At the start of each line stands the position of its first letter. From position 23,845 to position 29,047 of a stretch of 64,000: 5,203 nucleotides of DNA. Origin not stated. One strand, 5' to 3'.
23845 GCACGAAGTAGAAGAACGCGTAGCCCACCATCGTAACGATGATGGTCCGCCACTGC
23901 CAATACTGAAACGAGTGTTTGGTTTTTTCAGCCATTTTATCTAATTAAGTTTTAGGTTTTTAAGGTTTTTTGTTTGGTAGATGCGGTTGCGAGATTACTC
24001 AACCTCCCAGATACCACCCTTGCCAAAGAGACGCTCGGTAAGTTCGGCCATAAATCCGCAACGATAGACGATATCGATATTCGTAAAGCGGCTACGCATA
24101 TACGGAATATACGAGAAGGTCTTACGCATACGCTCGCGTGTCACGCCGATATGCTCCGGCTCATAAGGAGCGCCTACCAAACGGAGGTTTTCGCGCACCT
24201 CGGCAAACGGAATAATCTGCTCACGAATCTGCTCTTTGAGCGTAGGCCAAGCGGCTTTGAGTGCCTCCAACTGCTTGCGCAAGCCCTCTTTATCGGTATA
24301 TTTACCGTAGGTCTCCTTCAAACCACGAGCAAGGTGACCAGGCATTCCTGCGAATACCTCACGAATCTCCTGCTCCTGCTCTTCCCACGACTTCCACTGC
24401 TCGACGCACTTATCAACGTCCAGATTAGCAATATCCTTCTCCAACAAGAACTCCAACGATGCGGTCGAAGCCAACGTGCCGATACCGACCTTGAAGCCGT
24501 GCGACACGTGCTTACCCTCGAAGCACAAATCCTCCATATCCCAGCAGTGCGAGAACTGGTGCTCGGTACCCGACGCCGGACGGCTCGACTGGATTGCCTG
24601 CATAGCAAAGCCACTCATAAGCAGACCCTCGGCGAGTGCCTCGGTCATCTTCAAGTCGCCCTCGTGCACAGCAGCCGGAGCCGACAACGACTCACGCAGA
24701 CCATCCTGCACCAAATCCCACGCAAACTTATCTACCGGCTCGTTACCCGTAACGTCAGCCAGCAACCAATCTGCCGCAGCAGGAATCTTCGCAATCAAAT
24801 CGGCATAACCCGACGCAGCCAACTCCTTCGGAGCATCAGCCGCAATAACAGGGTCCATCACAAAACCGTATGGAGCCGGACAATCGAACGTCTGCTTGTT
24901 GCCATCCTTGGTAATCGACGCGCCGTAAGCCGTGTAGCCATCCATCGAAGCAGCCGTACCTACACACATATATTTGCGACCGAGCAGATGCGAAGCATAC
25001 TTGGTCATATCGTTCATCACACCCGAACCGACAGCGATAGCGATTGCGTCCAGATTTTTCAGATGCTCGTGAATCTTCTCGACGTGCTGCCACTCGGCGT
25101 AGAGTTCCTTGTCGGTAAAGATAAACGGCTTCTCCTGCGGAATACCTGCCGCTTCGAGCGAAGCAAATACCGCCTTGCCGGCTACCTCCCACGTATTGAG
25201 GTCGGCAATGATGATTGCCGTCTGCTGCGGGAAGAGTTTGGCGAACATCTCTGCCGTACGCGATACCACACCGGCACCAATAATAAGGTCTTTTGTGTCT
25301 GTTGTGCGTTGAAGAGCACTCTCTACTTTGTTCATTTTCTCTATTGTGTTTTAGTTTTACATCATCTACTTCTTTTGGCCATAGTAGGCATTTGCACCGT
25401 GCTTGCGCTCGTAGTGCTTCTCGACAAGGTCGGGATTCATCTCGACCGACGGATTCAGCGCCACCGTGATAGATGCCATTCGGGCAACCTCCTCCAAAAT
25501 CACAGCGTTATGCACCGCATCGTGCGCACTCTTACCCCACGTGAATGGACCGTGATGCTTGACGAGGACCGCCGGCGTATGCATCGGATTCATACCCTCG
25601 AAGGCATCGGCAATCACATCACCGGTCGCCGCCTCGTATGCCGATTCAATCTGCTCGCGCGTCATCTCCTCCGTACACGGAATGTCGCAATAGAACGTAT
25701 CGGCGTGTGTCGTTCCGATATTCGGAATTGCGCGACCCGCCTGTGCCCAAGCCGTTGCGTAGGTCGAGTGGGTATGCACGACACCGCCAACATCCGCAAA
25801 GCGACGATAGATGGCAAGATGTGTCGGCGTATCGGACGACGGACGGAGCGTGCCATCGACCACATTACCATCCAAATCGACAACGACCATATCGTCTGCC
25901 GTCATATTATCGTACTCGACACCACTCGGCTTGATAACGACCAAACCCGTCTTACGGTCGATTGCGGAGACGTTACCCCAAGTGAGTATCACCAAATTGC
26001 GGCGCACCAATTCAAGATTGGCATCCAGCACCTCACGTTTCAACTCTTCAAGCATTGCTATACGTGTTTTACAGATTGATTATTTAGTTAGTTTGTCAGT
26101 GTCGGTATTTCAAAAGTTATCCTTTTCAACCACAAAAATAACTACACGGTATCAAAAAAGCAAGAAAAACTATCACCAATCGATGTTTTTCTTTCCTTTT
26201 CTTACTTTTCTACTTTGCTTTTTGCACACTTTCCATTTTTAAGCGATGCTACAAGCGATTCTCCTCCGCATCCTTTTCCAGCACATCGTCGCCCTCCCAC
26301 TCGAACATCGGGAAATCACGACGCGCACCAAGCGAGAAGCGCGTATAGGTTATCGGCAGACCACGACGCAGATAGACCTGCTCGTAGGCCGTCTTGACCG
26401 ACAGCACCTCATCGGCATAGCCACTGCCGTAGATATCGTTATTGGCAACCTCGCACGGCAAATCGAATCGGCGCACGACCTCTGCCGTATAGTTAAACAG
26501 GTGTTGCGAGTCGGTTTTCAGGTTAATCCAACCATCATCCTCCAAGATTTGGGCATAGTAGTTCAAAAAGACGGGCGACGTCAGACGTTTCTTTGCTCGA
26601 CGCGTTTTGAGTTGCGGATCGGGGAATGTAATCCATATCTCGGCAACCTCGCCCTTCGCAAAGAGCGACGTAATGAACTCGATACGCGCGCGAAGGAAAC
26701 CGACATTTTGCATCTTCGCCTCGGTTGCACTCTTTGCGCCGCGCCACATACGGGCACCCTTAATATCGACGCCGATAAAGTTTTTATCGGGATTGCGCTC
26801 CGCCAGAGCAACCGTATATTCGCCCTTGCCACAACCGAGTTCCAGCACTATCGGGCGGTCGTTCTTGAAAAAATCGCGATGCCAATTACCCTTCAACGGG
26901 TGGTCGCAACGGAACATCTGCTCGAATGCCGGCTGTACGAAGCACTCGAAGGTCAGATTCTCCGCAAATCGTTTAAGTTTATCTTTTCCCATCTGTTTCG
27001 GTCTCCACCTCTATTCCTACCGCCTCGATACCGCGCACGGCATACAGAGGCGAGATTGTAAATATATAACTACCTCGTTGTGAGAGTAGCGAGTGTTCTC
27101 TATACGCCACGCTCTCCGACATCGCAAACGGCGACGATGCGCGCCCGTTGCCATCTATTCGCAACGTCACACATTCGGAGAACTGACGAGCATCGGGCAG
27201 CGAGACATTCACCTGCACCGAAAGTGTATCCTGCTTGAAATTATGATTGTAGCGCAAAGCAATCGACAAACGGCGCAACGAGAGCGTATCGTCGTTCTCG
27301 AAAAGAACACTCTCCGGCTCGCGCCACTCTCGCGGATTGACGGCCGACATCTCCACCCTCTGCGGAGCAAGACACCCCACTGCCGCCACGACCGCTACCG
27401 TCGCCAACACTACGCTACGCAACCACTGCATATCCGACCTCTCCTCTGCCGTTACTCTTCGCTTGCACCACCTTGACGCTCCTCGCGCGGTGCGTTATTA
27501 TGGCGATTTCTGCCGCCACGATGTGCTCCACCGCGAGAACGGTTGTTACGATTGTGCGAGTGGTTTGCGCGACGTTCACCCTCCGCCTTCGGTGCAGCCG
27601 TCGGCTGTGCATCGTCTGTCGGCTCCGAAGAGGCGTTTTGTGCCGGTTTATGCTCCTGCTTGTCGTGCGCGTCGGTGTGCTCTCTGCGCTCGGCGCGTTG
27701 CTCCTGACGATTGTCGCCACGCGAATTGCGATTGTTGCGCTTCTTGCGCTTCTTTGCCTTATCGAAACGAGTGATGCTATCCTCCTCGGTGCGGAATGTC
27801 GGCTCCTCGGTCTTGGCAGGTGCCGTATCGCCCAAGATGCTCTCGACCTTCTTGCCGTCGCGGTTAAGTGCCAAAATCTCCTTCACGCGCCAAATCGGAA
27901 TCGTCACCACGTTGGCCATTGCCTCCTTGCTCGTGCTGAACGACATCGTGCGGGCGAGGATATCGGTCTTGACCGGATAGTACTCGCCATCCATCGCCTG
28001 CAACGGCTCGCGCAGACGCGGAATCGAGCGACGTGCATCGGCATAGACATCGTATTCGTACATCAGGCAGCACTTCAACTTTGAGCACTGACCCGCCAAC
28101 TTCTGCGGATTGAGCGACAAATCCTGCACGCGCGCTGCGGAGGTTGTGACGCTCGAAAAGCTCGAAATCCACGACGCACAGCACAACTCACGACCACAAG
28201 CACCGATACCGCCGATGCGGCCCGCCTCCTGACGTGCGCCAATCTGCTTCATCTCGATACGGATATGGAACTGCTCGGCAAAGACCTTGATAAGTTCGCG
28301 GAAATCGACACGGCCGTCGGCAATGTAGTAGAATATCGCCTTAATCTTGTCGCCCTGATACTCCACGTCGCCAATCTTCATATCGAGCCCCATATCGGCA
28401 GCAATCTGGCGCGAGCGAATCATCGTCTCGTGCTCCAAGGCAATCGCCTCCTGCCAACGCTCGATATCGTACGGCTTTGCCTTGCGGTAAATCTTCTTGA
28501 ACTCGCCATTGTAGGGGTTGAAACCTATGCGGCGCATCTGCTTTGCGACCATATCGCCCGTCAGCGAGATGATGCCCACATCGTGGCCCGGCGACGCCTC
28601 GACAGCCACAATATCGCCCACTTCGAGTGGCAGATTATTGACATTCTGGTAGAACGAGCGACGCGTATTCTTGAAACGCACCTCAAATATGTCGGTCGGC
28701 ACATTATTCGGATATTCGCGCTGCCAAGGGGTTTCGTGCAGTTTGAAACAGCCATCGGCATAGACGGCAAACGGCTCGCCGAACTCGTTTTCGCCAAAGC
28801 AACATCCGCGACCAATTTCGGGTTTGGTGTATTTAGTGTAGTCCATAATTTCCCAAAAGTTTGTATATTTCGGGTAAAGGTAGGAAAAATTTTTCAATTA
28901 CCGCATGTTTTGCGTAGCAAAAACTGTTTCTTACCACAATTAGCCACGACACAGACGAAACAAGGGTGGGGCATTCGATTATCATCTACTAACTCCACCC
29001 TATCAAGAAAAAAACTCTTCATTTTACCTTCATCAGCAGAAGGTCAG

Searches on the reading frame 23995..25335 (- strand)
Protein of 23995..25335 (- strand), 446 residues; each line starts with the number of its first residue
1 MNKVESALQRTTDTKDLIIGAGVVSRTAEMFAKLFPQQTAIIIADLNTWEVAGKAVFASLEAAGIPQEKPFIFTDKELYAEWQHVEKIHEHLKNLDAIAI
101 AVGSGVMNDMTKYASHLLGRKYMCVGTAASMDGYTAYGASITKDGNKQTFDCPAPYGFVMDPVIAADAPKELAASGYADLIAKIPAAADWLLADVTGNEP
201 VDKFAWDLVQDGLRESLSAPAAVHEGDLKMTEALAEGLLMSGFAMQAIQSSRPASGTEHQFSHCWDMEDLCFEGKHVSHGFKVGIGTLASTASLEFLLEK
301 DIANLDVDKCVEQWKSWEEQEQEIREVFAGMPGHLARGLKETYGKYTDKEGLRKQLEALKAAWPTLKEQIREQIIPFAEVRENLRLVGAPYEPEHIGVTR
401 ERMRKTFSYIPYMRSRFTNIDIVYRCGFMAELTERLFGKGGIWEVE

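Call 63: search_protein_families(library=pfam, proteins=[window:23995-25335:-], max_evalue=0.00001)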
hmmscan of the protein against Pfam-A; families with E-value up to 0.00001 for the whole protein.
window:23995-25335:- (446 aa): 1 family
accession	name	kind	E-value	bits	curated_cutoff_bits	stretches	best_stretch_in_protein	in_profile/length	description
PF13685.12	Fe-ADH_2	-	1.3e-33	116.5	28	1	19-169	2-149/149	Iron-containing alcohol dehydrogenase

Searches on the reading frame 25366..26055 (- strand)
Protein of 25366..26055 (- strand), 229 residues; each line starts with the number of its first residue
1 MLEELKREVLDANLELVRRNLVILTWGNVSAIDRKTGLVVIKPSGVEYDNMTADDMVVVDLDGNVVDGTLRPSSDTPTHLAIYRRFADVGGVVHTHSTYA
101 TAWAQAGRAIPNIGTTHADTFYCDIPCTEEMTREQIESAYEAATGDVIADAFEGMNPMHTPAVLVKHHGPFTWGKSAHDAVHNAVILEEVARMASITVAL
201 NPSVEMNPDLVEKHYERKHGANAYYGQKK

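Call 63: search_protein_families(library=pfam, proteins=[window:25366-26055:-], max_evalue=0.00001)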
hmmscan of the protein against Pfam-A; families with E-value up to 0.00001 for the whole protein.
window:25366-26055:- (229 aa): 1 family
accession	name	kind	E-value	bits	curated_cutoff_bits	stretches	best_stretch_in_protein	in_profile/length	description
PF00596.27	Aldolase_II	-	8e-59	199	22.2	1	8-194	2-182/183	Class II Aldolase and Adducin N-terminal domain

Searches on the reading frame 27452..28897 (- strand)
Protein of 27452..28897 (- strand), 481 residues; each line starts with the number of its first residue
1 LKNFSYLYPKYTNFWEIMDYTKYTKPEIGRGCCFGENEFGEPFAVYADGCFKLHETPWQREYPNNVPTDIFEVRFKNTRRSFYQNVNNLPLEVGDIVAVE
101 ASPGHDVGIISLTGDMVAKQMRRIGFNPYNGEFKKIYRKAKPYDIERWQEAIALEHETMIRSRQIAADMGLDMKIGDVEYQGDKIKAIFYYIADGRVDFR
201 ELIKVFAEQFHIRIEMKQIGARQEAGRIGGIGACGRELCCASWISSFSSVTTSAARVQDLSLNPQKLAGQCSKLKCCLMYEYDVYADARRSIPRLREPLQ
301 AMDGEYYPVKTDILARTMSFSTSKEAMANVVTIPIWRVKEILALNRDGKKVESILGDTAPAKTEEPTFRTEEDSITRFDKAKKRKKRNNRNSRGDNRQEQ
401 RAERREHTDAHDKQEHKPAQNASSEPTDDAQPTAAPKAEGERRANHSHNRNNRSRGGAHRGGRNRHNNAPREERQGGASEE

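Call 5: search_protein_families(library=pfam, proteins=[window:27452-28897:-], max_evalue=0.01)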
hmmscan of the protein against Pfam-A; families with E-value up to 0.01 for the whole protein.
window:27452-28897:- (481 aa): 1 family
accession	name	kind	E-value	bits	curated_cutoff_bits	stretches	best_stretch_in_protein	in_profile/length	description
PF04468.17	PSP1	-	5.1e-29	100.9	27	1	134-219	1-86/86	PSP1 C-terminal conserved region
